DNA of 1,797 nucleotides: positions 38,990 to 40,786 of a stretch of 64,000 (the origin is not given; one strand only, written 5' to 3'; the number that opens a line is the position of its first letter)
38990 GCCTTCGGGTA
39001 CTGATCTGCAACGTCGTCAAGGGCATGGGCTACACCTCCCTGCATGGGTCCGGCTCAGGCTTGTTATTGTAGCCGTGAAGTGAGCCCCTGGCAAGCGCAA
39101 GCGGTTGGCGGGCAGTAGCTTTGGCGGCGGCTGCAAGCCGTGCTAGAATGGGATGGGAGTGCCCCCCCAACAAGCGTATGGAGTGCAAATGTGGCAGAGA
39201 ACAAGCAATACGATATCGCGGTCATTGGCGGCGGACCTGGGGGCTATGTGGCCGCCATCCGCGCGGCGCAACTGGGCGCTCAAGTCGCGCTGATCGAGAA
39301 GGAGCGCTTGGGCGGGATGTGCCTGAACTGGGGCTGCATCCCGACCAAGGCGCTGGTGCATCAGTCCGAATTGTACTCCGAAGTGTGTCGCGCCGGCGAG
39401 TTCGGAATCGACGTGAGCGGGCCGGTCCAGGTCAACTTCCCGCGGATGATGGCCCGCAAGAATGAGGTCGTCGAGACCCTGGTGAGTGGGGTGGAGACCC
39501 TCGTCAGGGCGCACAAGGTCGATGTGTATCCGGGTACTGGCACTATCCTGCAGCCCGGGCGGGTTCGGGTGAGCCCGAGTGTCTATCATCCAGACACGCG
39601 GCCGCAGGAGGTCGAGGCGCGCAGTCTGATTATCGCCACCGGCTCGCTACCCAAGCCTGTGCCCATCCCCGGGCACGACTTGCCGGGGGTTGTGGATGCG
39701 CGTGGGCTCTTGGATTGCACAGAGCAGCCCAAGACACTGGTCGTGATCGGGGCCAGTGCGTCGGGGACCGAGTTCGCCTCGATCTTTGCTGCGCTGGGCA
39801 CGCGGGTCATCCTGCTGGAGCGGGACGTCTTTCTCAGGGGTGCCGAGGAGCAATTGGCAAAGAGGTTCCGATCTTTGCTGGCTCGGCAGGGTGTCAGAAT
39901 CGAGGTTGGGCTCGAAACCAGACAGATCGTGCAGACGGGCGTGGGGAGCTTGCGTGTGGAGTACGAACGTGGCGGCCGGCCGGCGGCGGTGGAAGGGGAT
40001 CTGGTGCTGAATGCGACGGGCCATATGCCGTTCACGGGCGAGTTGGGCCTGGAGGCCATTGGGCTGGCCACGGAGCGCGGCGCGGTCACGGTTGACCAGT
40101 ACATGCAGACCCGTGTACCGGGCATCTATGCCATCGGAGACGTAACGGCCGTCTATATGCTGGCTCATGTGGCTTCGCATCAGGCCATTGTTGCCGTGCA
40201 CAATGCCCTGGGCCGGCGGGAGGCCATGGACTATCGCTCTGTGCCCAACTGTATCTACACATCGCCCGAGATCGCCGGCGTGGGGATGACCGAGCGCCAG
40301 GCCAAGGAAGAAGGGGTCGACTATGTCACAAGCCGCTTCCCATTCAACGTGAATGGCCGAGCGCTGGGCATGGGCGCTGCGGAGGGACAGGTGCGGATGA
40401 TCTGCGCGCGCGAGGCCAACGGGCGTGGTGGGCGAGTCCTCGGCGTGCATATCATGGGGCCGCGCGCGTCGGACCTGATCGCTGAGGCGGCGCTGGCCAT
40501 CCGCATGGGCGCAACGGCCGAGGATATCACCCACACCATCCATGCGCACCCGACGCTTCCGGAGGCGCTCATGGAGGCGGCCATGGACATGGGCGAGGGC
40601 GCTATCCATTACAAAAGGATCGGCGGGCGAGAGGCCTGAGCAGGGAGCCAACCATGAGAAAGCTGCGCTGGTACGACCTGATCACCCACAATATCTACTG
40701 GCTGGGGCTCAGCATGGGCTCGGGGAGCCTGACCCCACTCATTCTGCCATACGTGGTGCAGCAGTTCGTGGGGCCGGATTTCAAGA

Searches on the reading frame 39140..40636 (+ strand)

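Call 26: search_protein_families(library=pfam, max_evalue=0.00001, proteins=[window:39140-40636:+])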
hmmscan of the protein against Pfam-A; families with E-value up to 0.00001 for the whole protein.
window:39140-40636:+ (499 aa): 9 families
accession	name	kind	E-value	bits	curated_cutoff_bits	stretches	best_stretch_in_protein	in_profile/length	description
PF07992.20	Pyr_redox_2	-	2.2e-61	208.3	26.1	1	24-349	1-291/291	Pyridine nucleotide-disulphide oxidoreductase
PF02852.28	Pyr_redox_dim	-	2.8e-37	127.7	25.3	1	368-481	1-110/110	Pyridine nucleotide-disulphide oxidoreductase, dimerisation domain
PF13738.12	Pyr_redox_3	-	5.2e-17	62.5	30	1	151-333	116-305/305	Pyridine nucleotide-disulphide oxidoreductase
PF00070.33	Pyr_redox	-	1.3e-13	51.7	22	1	200-274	2-78/82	Pyridine nucleotide-disulphide oxidoreductase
PF01134.28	GIDA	-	3.3e-12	46.6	22.1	1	25-169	1-150/391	Glucose inhibited division protein A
PF12831.13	FAD_oxidored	-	9e-12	45.4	27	1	25-63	1-40/416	FAD dependent oxidoreductase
PF03486.20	HI0933_like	-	5.1e-08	33.1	50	0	25-56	2-33/244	HI0933-like protein Rossmann domain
PF00890.30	FAD_binding_2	-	1.5e-06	28.2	20.4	1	25-59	1-35/414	FAD binding domain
PF13450.12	NAD_binding_8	-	2.1e-06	28.4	21.9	0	28-63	1-37/68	NAD(P)-binding Rossmann-like domain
